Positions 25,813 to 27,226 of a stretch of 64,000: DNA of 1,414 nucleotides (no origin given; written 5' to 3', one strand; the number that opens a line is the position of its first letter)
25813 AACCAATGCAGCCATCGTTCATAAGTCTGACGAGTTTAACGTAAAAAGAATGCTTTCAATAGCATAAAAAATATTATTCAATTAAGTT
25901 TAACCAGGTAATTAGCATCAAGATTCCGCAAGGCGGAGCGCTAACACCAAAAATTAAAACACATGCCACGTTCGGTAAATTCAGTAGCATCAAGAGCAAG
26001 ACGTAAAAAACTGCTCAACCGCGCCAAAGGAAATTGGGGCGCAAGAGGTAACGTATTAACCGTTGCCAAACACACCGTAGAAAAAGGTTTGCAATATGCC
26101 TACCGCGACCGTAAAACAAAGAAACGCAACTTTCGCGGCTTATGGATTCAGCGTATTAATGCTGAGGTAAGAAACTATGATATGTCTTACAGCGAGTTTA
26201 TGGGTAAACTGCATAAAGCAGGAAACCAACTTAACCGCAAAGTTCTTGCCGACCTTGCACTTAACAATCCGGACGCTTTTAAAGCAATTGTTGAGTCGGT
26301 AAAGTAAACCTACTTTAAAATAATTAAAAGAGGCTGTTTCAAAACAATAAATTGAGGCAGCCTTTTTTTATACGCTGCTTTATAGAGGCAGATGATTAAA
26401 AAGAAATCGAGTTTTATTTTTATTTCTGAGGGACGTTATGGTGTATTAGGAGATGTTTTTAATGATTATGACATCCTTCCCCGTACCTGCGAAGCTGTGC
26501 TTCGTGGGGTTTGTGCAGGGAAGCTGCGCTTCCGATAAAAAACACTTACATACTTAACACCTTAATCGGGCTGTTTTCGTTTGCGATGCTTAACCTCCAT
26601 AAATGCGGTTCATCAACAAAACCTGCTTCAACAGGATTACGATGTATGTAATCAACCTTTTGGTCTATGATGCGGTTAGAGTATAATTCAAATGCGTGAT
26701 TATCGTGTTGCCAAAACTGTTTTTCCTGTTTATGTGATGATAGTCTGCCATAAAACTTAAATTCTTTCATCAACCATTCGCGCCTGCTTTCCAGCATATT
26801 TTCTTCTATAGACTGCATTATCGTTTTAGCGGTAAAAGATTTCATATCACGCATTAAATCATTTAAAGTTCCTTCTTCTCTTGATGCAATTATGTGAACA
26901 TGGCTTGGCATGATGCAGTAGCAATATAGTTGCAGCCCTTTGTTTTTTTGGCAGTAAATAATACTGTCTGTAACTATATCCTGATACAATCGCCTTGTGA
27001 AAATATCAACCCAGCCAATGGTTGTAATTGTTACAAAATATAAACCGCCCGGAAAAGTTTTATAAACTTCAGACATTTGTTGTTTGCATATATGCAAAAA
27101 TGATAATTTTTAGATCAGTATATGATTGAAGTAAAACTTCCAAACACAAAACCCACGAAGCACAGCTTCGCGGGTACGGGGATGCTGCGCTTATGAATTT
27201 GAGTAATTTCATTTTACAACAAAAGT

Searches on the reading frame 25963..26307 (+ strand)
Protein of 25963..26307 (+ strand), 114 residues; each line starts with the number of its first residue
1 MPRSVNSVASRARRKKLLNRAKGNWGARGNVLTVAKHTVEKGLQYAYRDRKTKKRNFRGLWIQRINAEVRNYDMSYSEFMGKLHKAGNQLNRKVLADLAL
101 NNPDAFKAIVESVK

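Call 21: find_encoding_contigs(protein=window:25963-26307:+, flank=6000, max_places=10)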
Protein window:25963-26307:+ (114 aa): 22 contigs read that carry it; 10 places shown.
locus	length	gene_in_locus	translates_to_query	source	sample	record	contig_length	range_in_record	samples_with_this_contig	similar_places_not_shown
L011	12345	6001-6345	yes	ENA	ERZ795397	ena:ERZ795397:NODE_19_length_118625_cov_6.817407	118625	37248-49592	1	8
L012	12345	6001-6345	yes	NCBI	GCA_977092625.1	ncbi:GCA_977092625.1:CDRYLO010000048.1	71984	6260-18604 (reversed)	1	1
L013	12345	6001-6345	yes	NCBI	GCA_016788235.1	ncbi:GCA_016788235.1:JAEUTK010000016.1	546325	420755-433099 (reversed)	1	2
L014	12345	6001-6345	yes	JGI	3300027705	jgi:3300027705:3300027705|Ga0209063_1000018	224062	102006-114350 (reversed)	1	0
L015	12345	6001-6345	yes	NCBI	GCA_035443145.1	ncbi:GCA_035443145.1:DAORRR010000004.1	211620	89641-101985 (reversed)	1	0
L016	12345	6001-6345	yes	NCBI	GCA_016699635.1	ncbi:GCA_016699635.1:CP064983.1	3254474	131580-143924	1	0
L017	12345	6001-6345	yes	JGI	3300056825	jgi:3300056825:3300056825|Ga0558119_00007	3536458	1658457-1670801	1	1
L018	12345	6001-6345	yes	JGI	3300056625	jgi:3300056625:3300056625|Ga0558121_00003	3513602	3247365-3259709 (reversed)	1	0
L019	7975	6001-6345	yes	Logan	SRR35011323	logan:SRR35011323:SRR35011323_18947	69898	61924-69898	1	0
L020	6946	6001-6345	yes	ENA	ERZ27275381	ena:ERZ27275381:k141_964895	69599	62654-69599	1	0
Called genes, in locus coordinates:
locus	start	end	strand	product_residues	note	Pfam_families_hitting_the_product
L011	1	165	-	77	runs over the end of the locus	PF00830:Ribosomal_L28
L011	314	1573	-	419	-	PF13458:Peripla_BP_6 (weak)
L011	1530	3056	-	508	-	PF00117:GATase, PF07722:Peptidase_C26 (weak), PF02540:NAD_synthase, PF03054:tRNA_Me_trans (faint), PF06508:QueC (faint), PF00958:GMP_synt_C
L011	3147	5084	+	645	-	PF02824:TGS, PF07973:tRNA_SAD, PF00587:tRNA-synt_2b, PF03129:HGTP_anticodon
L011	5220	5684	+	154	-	PF05198:IF3_N, PF00707:IF3_C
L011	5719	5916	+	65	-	PF01632:Ribosomal_L35p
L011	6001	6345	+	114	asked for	PF00453:Ribosomal_L20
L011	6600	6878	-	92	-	-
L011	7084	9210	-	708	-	-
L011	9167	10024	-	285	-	PF00682:HMGL-like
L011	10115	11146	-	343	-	PF01180:DHO_dh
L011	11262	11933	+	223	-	PF01325:Fe_dep_repress, PF02742:Fe_dep_repr_C, PF04023:FeoA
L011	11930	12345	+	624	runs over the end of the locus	PF01566:Nramp, PF00582:Usp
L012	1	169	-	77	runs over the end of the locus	PF00830:Ribosomal_L28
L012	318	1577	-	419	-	PF13458:Peripla_BP_6 (weak)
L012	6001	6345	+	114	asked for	PF00453:Ribosomal_L20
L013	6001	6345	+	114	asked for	PF00453:Ribosomal_L20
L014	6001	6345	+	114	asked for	PF00453:Ribosomal_L20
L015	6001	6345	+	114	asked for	PF00453:Ribosomal_L20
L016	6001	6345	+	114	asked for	PF00453:Ribosomal_L20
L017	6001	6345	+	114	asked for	PF00453:Ribosomal_L20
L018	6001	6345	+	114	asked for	PF00453:Ribosomal_L20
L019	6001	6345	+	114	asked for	PF00453:Ribosomal_L20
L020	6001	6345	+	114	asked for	PF00453:Ribosomal_L20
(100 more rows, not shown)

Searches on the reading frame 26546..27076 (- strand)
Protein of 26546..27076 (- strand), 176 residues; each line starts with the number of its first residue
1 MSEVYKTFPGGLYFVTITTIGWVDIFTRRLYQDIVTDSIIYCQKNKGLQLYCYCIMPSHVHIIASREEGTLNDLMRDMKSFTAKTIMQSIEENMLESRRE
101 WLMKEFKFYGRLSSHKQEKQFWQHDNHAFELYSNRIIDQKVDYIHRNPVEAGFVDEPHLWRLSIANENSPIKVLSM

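Call 14: search_protein_families(library=pfam, proteins=[window:26546-27076:-], max_evalue=0.01)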
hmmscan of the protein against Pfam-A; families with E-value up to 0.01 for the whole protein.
window:26546-27076:- (176 aa): 1 family
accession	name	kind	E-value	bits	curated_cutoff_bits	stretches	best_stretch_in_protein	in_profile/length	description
PF01797.21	Y1_Tnp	-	6.8e-06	26.6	23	1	25-93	19-87/121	Transposase IS200 like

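Call 15: find_encoding_contigs(protein=window:26546-27076:-, flank=10000, max_places=10)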
Protein window:26546-27076:- (176 aa): 19 contigs read that carry it; 10 places shown.
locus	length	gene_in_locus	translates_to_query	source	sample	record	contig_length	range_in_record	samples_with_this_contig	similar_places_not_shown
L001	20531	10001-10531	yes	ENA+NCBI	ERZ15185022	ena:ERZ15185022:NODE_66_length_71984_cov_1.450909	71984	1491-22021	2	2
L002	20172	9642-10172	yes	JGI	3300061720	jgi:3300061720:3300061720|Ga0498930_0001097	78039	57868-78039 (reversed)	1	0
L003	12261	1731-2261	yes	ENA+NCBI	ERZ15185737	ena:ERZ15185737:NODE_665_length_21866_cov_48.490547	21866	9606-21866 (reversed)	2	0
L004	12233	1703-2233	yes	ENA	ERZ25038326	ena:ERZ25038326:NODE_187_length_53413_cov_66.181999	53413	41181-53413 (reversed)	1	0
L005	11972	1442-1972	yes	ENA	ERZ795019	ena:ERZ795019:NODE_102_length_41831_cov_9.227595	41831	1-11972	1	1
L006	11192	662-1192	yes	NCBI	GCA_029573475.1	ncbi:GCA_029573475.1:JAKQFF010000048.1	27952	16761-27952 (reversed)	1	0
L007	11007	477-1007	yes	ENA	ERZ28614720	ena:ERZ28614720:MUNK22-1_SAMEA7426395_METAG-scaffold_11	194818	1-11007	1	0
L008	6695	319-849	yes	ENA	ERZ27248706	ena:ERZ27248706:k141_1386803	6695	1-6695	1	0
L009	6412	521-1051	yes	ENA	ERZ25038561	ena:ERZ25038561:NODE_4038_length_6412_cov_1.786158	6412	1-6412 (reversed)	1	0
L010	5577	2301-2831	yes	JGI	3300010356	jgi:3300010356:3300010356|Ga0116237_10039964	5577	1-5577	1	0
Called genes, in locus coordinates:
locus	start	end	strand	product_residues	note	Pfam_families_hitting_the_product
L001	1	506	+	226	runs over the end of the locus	-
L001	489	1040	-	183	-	PF01797:Y1_Tnp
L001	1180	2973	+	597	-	PF05048:NosD (faint), PF18962:Por_Secre_tail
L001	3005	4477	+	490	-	PF18962:Por_Secre_tail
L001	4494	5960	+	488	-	PF18962:Por_Secre_tail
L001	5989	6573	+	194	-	PF18962:Por_Secre_tail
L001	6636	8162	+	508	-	PF18962:Por_Secre_tail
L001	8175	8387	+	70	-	-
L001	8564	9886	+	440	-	PF12768:Rax2 (faint), PF19565:DUF6087 (faint), PF18962:Por_Secre_tail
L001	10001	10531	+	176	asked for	PF01797:Y1_Tnp (weak)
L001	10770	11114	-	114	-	PF00453:Ribosomal_L20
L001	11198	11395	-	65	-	PF01632:Ribosomal_L35p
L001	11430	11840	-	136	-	PF05198:IF3_N, PF00707:IF3_C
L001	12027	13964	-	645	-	PF02824:TGS, PF07973:tRNA_SAD, PF00587:tRNA-synt_2b, PF03129:HGTP_anticodon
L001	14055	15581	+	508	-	PF00117:GATase, PF07722:Peptidase_C26 (weak), PF02540:NAD_synthase, PF03054:tRNA_Me_trans (faint), PF06508:QueC (faint), PF00958:GMP_synt_C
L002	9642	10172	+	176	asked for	PF01797:Y1_Tnp (weak)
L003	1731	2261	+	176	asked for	PF01797:Y1_Tnp (weak)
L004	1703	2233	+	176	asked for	PF01797:Y1_Tnp (weak)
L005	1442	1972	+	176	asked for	PF01797:Y1_Tnp (weak)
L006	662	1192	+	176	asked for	PF01797:Y1_Tnp (weak)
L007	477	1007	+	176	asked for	PF01797:Y1_Tnp (weak)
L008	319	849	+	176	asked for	PF01797:Y1_Tnp (weak)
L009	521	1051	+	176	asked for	PF01797:Y1_Tnp (weak)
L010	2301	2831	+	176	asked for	PF01797:Y1_Tnp (weak)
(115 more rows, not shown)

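Call 40: search_solved_structures(query=window:26546-27076:-, max_evalue=1, show_alignments=2)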
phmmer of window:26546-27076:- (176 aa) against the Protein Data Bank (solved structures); distinct sequences matched with E-value up to 1: 4.
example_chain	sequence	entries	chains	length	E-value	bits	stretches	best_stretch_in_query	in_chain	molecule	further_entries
4er8_A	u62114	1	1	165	0.001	22.3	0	8-70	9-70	TnpArep for protein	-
2xo6_A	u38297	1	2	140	0.95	12.6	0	44-87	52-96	TRANSPOSASE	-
2xm3_A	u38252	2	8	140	0.95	12.6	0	44-87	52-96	TRANSPOSASE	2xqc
2xma_A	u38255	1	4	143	0.99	12.6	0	44-87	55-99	TRANSPOSASE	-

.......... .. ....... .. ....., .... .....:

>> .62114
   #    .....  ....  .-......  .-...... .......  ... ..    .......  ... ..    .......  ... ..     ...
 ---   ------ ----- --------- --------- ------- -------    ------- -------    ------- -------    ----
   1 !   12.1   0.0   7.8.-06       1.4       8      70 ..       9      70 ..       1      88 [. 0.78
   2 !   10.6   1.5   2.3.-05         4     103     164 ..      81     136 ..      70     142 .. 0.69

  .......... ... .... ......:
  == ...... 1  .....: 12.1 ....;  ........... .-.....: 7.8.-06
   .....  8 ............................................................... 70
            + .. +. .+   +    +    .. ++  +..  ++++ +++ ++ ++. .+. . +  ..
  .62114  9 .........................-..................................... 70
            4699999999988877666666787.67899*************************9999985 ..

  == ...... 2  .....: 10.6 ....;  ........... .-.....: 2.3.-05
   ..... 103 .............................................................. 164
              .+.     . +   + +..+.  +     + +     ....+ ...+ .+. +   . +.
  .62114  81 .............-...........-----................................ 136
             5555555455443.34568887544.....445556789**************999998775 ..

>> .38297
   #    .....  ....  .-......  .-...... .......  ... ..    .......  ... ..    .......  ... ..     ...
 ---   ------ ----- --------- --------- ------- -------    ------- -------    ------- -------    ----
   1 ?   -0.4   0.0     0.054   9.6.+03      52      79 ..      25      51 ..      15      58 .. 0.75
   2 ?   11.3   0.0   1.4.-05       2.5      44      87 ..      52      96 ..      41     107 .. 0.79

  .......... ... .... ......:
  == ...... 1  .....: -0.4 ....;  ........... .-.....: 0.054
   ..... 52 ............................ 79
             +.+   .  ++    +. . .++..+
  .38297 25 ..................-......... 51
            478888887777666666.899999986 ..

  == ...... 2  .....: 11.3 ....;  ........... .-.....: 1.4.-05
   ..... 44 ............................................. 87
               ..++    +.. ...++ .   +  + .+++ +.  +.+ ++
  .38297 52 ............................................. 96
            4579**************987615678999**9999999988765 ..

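Call 41: search_protein_families(library=ncbifam, proteins=[window:26546-27076:-], max_evalue=0.01)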
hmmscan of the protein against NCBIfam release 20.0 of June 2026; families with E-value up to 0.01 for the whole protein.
window:26546-27076:- (176 aa): 2 families
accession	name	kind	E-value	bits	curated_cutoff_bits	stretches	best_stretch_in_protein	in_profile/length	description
NF047646.1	REP_Tyr_transpos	equivalog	8.3e-29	100.4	80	1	9-163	8-146/146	REP-associated tyrosine transposase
NF033573.1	transpos_IS200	equivalog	0.0017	18.5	55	1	33-100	32-102/126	IS200/IS605 family transposase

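Call 47: find_homologous_proteins(query=window:26546-27076:-, max_evalue=1e-20)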
Query window:26546-27076:- (176 aa): 514 proteins with E <= 1e-20 among 524 candidates; the best 120 are listed.
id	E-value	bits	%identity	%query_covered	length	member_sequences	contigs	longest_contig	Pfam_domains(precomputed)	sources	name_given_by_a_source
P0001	1.2e-114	398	98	100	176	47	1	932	PF01797.22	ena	-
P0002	2.1e-98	345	80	100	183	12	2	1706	-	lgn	-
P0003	2.2e-75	270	64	100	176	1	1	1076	PF01797.22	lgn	-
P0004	4.4e-75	269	64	98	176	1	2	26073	PF01797.22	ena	-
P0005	5.6e-75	269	64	98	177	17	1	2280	PF01797.22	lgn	-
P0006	5.8e-75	269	64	98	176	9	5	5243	PF01797.22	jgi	jgi:REP element-mobilizing transposase RayT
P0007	8.6e-75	268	63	98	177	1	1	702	PF01797.22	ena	-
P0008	9.6e-75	268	66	98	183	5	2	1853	-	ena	-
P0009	9.9e-75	268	65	98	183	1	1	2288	-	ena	-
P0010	1.1e-74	268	64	97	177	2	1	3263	PF01797.22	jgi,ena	-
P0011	1.4e-74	268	64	98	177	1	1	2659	PF01797.22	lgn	-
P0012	2.0e-74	267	66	98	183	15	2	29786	PF01797.22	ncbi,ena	-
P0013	2.6e-74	267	62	98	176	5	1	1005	PF01797.22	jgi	jgi:REP element-mobilizing transposase RayT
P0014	2.7e-74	267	64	98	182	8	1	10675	PF01797.22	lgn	-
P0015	5.5e-74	266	63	98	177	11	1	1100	-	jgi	jgi:putative transposase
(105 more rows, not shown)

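Call 48: find_encoding_contigs(protein=P0012, flank=5000, max_places=4)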
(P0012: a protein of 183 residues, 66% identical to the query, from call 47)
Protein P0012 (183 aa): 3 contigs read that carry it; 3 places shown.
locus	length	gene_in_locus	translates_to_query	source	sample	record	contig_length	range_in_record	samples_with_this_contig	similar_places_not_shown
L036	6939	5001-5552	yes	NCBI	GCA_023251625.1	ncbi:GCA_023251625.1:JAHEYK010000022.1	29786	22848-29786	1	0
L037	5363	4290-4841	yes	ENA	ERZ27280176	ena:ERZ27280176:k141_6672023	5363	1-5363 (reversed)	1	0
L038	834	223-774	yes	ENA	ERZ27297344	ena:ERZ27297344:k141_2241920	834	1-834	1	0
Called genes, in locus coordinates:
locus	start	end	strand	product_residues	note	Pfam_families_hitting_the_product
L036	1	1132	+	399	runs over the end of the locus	-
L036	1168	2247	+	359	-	PF02790:COX2_TM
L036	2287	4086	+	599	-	PF00115:COX1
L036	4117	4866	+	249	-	-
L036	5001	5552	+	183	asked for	PF01797:Y1_Tnp (weak)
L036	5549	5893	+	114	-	-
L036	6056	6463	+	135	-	-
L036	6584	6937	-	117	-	?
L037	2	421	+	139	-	?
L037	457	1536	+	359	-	PF02790:COX2_TM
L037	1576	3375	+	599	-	PF00115:COX1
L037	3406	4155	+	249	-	-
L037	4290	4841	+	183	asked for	PF01797:Y1_Tnp (weak)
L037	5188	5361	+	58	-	?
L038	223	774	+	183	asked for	PF01797:Y1_Tnp (weak)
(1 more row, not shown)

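Call 49: find_encoding_contigs(protein=P0004, flank=5000, max_places=4)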
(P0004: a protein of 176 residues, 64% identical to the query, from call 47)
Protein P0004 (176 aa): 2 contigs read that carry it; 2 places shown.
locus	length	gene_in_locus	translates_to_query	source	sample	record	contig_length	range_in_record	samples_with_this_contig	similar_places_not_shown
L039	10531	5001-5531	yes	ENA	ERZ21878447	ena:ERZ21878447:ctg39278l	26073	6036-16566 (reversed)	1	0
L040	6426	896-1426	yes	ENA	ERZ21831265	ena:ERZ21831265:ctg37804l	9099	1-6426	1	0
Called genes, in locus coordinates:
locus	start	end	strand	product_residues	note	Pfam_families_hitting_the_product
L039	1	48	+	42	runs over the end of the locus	-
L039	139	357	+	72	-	PF01176:eIF-1a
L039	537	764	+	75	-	PF00416:Ribosomal_S13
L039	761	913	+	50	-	PF00416:Ribosomal_S13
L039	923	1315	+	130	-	PF00411:Ribosomal_S11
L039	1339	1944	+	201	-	PF00163:Ribosomal_S4, PF01479:S4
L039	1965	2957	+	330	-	PF01193:RNA_pol_L, PF01000:RNA_pol_A_bac, PF03118:RNA_pol_A_CTD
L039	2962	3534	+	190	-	PF01196:Ribosomal_L17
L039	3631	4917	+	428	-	PF03952:Enolase_N, PF00113:Enolase_C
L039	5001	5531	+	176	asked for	PF01797:Y1_Tnp (weak)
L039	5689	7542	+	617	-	PF20695:UbiD_N, PF01977:UbiD, PF20696:UbiD_C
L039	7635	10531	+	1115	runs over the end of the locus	PF08450:SGL (faint), PF07494:Reg_prop (weak), PF07495:Y_Y_Y, PF07228:SpoIIE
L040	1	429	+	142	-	?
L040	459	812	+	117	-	PF00113:Enolase_C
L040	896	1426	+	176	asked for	PF01797:Y1_Tnp (weak)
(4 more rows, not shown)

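Call 69: find_encoding_contigs(protein=P0002, flank=3000, max_places=8)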
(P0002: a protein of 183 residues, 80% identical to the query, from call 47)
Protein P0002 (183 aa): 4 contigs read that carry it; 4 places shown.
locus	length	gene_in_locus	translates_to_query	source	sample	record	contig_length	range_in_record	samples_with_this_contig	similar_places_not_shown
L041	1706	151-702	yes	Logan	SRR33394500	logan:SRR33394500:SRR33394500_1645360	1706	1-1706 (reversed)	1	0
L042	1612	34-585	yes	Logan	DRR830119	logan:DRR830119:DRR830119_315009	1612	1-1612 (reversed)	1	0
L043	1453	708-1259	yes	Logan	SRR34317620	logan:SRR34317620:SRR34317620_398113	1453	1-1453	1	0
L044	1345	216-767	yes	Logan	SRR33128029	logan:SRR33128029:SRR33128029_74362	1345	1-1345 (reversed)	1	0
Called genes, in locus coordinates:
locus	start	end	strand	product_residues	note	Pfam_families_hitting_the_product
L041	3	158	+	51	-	?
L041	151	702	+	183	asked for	-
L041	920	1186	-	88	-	-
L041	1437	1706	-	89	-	?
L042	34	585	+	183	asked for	-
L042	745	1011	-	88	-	-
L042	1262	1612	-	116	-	?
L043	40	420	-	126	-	-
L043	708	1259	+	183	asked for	-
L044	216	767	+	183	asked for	-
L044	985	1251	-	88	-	-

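Call 70: find_encoding_contigs(protein=P0001, flank=3000, max_places=8)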
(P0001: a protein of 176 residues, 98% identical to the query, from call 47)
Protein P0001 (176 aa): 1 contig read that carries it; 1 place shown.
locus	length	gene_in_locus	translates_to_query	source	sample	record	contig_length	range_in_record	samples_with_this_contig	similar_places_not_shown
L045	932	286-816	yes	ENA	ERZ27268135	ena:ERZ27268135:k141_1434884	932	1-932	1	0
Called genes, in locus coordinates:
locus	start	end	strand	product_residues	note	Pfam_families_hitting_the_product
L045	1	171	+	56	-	?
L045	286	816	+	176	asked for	PF01797:Y1_Tnp (weak)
